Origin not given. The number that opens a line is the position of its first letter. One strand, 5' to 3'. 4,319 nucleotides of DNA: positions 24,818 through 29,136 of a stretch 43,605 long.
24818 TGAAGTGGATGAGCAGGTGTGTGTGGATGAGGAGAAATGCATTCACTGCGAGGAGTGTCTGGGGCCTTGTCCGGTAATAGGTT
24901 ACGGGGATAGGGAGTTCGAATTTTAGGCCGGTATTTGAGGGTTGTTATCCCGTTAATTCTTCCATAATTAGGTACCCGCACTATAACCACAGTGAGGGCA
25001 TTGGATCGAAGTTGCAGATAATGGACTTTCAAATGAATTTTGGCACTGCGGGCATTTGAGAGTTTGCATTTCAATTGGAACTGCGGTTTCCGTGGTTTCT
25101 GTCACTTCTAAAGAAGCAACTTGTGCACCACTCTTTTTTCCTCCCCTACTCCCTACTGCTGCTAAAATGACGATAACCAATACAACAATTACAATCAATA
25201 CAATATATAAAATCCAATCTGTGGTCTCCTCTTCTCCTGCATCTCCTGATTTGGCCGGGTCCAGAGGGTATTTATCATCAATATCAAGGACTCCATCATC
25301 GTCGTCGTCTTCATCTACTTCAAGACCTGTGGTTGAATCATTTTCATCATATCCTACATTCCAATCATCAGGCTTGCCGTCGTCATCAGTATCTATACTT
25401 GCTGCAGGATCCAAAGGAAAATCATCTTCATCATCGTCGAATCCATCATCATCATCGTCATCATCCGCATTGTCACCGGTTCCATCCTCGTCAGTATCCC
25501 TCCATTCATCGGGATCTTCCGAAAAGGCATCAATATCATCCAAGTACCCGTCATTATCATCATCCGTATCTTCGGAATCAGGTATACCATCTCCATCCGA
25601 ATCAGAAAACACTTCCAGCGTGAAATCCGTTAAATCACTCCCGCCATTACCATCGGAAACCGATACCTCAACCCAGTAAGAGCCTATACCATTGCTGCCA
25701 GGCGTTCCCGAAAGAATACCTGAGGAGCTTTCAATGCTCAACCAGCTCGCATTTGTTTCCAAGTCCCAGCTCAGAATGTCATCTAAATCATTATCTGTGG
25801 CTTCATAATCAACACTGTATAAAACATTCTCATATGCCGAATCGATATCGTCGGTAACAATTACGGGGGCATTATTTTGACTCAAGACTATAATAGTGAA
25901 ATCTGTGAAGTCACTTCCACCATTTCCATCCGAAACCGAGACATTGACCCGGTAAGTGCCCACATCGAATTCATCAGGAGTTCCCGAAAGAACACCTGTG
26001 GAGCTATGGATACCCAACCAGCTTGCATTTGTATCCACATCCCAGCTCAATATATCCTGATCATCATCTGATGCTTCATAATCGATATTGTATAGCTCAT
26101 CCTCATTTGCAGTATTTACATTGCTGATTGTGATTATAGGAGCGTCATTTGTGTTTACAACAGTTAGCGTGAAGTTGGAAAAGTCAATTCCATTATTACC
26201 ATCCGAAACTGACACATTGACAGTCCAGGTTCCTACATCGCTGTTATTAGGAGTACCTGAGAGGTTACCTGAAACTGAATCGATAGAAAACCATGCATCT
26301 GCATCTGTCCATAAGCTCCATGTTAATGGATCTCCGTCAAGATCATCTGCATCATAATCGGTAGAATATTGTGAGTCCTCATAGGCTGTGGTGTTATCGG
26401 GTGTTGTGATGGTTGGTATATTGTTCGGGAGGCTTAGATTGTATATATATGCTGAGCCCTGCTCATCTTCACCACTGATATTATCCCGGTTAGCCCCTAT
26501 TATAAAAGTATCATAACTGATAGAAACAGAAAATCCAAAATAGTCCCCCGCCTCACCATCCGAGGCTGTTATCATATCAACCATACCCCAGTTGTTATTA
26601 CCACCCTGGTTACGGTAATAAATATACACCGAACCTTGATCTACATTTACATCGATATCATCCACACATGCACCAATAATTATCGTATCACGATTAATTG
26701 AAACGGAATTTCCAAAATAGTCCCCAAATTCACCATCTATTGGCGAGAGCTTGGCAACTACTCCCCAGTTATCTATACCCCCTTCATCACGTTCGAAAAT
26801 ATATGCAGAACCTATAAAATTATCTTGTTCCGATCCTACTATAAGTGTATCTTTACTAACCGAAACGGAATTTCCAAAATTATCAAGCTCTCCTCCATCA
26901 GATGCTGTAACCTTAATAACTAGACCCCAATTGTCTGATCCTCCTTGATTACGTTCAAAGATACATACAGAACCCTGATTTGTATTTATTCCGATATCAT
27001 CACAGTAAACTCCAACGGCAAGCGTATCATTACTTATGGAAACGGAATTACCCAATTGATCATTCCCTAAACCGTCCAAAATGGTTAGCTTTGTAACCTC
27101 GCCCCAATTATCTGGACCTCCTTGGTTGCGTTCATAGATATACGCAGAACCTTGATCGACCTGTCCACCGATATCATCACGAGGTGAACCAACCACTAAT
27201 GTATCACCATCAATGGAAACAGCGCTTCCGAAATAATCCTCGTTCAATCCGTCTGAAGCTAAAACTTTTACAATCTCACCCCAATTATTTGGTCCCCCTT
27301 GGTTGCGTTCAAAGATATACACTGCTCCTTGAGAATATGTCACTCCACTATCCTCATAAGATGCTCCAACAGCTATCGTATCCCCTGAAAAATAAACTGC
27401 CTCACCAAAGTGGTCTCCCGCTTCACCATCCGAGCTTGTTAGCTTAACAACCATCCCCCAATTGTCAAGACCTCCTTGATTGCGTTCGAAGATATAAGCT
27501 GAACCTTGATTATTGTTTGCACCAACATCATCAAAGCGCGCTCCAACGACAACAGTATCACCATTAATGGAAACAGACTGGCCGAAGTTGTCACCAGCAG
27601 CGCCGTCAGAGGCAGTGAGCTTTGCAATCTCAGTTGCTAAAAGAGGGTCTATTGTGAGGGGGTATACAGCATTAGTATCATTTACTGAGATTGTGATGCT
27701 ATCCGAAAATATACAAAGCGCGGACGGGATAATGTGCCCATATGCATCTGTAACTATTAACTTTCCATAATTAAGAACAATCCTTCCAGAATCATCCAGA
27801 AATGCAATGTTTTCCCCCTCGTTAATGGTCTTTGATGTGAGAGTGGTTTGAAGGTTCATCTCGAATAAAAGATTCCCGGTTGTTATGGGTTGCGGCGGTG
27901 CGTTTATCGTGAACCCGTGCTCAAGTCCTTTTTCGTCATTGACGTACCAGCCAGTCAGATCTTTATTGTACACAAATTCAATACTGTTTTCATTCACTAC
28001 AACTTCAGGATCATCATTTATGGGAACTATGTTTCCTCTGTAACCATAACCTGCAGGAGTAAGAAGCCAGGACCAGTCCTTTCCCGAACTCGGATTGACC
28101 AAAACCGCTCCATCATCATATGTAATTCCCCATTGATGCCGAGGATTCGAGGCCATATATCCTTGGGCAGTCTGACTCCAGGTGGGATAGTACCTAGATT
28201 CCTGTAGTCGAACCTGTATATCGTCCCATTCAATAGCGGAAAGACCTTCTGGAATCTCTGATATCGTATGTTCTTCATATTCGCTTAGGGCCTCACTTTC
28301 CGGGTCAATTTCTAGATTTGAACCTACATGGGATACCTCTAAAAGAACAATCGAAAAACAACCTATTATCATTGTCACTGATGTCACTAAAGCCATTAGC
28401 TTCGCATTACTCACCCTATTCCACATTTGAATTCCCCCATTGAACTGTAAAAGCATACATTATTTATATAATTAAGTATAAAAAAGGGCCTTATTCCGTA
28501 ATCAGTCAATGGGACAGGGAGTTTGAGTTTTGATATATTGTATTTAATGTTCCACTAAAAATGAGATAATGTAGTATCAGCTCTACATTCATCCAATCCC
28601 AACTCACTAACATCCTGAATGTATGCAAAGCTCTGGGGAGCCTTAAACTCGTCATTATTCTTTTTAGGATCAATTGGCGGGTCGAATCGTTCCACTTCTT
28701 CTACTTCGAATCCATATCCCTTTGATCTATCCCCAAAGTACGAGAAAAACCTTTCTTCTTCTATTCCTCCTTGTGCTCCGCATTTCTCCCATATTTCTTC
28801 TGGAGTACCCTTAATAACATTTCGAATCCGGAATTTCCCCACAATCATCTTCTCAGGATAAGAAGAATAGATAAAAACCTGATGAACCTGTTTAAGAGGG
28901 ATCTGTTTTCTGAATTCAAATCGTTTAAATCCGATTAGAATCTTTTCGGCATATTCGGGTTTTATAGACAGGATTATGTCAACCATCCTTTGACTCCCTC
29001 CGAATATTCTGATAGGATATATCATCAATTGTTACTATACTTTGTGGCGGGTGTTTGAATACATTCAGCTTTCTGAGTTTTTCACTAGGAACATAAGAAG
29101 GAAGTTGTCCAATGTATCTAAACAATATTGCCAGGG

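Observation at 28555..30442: Translationally coupled PIN-GNAT-PUA-like fusion protein plus stand-alone ASCH protein: candidate undescribed toxin or nucleic-acid-modification-sensing module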

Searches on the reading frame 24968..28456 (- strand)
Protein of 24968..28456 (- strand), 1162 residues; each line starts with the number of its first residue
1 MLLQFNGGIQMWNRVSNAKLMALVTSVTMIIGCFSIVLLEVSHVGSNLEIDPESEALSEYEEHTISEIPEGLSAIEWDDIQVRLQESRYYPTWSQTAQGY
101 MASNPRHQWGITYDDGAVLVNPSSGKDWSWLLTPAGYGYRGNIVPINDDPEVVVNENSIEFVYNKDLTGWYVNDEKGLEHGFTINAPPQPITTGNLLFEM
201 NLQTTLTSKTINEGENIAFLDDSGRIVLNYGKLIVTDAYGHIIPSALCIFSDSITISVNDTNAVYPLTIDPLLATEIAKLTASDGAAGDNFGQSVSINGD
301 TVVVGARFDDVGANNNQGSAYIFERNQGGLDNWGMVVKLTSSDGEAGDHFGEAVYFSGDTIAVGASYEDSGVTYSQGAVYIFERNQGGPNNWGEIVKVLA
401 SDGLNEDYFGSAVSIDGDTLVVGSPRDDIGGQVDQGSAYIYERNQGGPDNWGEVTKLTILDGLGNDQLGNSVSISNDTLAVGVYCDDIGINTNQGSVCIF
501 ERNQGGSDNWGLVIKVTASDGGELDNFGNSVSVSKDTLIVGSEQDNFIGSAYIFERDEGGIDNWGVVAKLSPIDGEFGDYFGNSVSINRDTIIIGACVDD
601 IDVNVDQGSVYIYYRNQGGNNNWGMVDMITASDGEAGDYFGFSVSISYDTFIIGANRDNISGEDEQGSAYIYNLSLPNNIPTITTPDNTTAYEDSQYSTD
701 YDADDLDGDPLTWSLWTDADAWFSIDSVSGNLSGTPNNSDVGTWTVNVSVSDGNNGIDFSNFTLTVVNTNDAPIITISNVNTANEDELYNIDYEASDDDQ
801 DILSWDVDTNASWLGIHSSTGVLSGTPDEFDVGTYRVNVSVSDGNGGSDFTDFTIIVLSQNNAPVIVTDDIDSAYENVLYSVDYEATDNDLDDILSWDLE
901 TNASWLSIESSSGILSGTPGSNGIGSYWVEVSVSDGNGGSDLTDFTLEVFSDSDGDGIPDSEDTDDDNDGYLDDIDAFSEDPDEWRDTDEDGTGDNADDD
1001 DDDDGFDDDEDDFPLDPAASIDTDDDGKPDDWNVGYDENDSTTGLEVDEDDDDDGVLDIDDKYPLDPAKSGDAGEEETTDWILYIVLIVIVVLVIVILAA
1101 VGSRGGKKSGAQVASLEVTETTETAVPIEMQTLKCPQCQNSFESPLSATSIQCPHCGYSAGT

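Call 42: search_protein_families(library=pfam, proteins=[window:24968-28456:-], max_evalue=0.001)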
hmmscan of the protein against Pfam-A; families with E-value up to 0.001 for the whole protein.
window:24968-28456:- (1162 aa): 5 families
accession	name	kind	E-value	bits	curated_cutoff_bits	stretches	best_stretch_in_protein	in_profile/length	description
PF14312.12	FG-GAP_2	-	3.1e-107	351.1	23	7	275-323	2-49/49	FG-GAP repeat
PF05345.18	He_PIG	-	2.7e-30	105.1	24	3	774-857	3-95/96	Putative Ig domain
PF17963.7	Big_9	-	3.9e-11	44.1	23.6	3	770-855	1-88/89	Bacterial Ig domain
PF17892.7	Cadherin_5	-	6e-05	23.2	26.5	0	769-853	1-93/98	Cadherin-like domain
PF19190.6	BACON_2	-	0.0003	21.1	25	0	889-934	27-64/94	Viral BACON domain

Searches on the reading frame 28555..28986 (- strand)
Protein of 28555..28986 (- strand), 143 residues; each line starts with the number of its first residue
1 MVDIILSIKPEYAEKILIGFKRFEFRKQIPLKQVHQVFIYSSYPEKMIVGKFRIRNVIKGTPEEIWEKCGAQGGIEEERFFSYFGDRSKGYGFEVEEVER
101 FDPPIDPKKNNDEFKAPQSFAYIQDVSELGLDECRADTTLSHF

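Call 3: search_protein_families(library=pfam, proteins=[window:28555-28986:-], max_evalue=1)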
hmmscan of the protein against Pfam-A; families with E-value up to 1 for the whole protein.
window:28555-28986:- (143 aa): 1 family
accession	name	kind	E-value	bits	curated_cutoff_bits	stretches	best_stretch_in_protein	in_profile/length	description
PF04266.20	ASCH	-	2.5e-05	25.4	21.2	1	6-75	1-71/103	ASCH domain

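Call 4: search_protein_families(library=ncbifam, proteins=[window:28555-28986:-], max_evalue=1)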
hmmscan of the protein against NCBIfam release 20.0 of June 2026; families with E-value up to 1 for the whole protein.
window:28555-28986:- (143 aa): 3 families
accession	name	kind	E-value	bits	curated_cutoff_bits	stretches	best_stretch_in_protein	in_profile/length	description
NF008917.0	PRK12279.1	equivalog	1e-10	41.4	526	1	4-123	191-310/311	50S ribosomal protein L22/unknown domain fusion protein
NF003988.0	PRK05472.1-1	equivalog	0.15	12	321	1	47-101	20-74/214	redox-sensing transcriptional repressor Rex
NF003991.0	PRK05472.1-5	equivalog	0.18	11.7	198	0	79-100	51-73/211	redox-sensing transcriptional repressor Rex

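Call 5: search_protein_families(library=padloc, proteins=[window:28555-28986:-], max_evalue=1)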
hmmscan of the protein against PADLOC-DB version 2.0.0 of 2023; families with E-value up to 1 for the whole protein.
window:28555-28986:- (143 aa): 3 families
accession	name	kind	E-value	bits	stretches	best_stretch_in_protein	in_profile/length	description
PDLC04424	PDC-M11B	-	2.2e-45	152.1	1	3-125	9-131/142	-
PDLC04425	PDC-M11B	-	1e-44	150.2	1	3-125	2-124/132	-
PDLC04423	PDC-M11B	-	3e-21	74.1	1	6-123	1-118/164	-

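Call 12: predict_structure(protein=window:28555-28986:-)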
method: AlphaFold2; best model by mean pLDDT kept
length: 143 residues; sequences in the alignment: 1
mean_pLDDT: 52.7   pTM: 0.52
mean pLDDT of the five models: 52.7, 46.6, 45.2, 44.2, 36.2
residues with pLDDT >= 90: 0; 70-90: 16; 50-70: 58; < 50: 69
segments of 3 or more residues with pLDDT < 50: 1-3, 7-11, 13-17, 21-28, 42-47, 104-143
pLDDT, mean of each block of 10 residues (from residue 1): 47 45 47 54 47 68 77 65 66 65 48 40 38 41 28
secondary structure, 60 per line:
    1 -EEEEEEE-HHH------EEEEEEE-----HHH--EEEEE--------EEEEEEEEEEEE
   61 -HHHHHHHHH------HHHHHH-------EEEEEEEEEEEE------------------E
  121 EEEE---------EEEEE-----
elements in order: E2-8 E19-25 E36-40 E49-60 H62-70 H77-82 E90-101 E120-124 E134-138

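Call 49: search_solved_structures(query=A2, max_evalue=1, show_alignments=2)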
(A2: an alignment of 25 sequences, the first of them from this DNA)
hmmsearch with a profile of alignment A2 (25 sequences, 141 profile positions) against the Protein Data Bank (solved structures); distinct sequences matched with E-value up to 1: 9.
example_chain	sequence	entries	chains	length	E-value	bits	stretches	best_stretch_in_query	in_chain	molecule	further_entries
5gus_A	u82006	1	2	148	4.4e-27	97.8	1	3-133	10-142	Helix-turn-helix domain-containing protein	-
5guq_A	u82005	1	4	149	4.5e-27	97.7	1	3-133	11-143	Helix-turn-helix domain-containing protein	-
5y6c_A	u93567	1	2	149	3.5e-26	94.9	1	3-133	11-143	Helix-turn-helix domain-containing protein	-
5y6b_A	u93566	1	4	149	4e-26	94.7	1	3-133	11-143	Helix-turn-helix domain-containing protein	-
2kku_A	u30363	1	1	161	0.0064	19.5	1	39-111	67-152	Uncharacterized protein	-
1wk2_A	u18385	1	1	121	0.15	15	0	5-31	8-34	HYPOTHETICAL PROTEIN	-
2dp9_A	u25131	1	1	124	0.17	14.9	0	5-31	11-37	Hypothetical protein TTHA0113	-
1xne_A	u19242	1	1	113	0.59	13.1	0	5-35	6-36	hypothetical protein PF0469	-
3nrg_A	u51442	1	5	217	0.6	13.1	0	67-112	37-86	TetR family transcriptional regulator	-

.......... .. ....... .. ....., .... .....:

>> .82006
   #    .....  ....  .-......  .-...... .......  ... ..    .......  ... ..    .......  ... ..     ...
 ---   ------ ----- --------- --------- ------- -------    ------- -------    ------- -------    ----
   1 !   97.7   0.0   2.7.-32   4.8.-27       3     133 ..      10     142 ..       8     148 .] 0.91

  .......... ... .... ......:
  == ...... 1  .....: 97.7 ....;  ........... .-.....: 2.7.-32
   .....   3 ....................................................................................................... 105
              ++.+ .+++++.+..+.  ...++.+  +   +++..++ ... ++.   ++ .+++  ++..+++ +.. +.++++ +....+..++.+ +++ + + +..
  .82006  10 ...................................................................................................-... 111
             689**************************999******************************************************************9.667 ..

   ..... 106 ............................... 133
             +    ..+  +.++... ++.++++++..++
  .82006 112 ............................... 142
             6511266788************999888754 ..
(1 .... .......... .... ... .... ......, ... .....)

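Call 80: search_protein_families(library=pfam, alignment_id=A2, max_evalue=0.01)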
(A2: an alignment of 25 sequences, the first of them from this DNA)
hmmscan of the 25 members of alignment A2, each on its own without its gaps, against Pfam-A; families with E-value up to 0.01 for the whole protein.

A. member 1, seq(143 aa): 1 family
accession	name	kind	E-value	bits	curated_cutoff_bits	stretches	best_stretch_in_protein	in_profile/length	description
PF04266.20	ASCH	-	2.5e-05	25.4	21.2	1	6-75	1-71/103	ASCH domain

B. families by the number of members that match (of 25 scanned): 2 families
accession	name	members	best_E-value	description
PF04266.20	ASCH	20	2.8e-08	ASCH domain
PF24941.1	DUF7757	1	0.0085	Domain of unknown function (DUF7757)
